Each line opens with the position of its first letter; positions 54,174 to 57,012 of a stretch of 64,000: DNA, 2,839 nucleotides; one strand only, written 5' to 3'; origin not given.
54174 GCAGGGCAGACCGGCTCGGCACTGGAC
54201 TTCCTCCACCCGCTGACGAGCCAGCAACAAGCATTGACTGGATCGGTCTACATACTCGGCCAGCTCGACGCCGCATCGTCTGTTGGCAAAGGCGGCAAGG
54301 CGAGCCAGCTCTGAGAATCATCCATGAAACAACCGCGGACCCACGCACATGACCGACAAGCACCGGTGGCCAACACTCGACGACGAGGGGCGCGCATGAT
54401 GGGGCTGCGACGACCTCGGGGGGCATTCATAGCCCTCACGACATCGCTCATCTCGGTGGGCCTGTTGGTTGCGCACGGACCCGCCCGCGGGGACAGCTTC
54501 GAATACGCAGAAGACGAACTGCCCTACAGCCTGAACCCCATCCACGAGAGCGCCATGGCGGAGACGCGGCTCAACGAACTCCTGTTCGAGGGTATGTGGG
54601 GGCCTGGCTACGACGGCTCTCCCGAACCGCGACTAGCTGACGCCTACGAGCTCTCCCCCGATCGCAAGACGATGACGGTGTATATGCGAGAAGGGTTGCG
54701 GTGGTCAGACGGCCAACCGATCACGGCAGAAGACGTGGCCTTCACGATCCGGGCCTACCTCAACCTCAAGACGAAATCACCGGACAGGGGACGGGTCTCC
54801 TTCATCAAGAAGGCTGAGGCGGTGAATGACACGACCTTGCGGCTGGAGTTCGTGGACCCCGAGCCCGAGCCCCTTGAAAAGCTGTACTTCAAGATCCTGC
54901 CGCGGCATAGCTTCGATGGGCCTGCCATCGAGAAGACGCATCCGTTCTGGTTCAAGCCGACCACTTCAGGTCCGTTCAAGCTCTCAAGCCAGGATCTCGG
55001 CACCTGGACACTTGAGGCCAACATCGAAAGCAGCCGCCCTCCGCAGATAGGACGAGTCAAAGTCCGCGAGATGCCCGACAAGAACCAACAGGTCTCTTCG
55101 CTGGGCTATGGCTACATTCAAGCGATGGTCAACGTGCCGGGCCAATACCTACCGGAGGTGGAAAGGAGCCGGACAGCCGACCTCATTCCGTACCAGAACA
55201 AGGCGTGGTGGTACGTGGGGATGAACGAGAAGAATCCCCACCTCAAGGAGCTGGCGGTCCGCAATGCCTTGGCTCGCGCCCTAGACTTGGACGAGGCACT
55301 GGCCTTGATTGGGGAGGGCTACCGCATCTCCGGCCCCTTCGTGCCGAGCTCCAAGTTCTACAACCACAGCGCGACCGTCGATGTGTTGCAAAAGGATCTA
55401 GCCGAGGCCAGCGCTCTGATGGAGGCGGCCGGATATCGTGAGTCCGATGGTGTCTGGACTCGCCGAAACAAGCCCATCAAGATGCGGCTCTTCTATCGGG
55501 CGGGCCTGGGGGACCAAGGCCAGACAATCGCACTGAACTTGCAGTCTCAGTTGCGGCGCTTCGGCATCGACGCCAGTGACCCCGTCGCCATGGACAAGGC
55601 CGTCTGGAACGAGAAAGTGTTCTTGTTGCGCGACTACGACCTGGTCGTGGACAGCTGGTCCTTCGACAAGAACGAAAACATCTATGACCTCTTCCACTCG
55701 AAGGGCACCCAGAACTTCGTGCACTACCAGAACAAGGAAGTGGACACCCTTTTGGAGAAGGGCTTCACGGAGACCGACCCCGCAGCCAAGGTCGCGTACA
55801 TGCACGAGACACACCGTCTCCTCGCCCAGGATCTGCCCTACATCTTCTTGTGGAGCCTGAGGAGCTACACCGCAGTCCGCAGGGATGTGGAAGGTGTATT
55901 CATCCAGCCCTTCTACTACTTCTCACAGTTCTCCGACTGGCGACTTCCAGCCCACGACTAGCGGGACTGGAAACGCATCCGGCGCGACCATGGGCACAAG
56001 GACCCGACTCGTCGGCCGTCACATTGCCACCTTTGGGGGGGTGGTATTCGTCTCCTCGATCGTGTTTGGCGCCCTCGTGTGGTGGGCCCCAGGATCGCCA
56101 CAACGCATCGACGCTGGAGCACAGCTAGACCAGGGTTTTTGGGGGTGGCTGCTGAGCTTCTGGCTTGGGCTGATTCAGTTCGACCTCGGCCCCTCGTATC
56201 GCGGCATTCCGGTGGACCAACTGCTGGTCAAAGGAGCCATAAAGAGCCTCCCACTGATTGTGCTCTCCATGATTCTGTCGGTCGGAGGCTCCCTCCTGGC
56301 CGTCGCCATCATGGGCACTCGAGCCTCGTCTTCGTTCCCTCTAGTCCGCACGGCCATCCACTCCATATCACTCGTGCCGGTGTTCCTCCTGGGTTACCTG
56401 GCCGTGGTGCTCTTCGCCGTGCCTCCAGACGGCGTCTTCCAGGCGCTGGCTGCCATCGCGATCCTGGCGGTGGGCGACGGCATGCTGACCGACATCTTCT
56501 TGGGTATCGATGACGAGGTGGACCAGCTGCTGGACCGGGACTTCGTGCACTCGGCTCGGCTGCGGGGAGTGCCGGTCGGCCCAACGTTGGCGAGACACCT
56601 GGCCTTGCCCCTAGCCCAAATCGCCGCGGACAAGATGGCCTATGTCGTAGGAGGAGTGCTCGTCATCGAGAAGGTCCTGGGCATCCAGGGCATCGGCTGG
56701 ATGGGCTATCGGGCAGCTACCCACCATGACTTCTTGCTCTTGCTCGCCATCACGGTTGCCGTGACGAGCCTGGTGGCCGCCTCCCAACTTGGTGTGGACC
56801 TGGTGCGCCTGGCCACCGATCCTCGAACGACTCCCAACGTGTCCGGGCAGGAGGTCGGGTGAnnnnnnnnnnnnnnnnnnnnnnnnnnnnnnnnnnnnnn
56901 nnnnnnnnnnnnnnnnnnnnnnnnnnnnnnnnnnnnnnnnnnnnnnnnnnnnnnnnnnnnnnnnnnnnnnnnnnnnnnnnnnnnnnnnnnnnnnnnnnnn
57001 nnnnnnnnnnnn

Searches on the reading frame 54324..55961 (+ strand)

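Call 70: search_protein_families(library=pfam, proteins=[window:54324-55961:+], max_evalue=0.0001)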
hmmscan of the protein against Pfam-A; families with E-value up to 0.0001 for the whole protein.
window:54324-55961:+ (545 aa): 1 family
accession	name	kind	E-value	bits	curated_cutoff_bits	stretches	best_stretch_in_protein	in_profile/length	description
PF00496.27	SBP_bac_5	-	5.6e-55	187.4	32.4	1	100-456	2-357/368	Bacterial extracellular solute-binding proteins, family 5 Middle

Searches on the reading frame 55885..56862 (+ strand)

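Call 70: search_protein_families(library=pfam, proteins=[window:55885-56862:+], max_evalue=0.0001)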
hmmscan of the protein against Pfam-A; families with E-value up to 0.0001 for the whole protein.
window:55885-56862:+ (325 aa): 1 family
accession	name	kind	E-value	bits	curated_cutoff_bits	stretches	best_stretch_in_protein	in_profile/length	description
PF00528.27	BPD_transp_1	-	5.7e-06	26.6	26.4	1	154-315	20-182/184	Binding-protein-dependent transport system inner membrane component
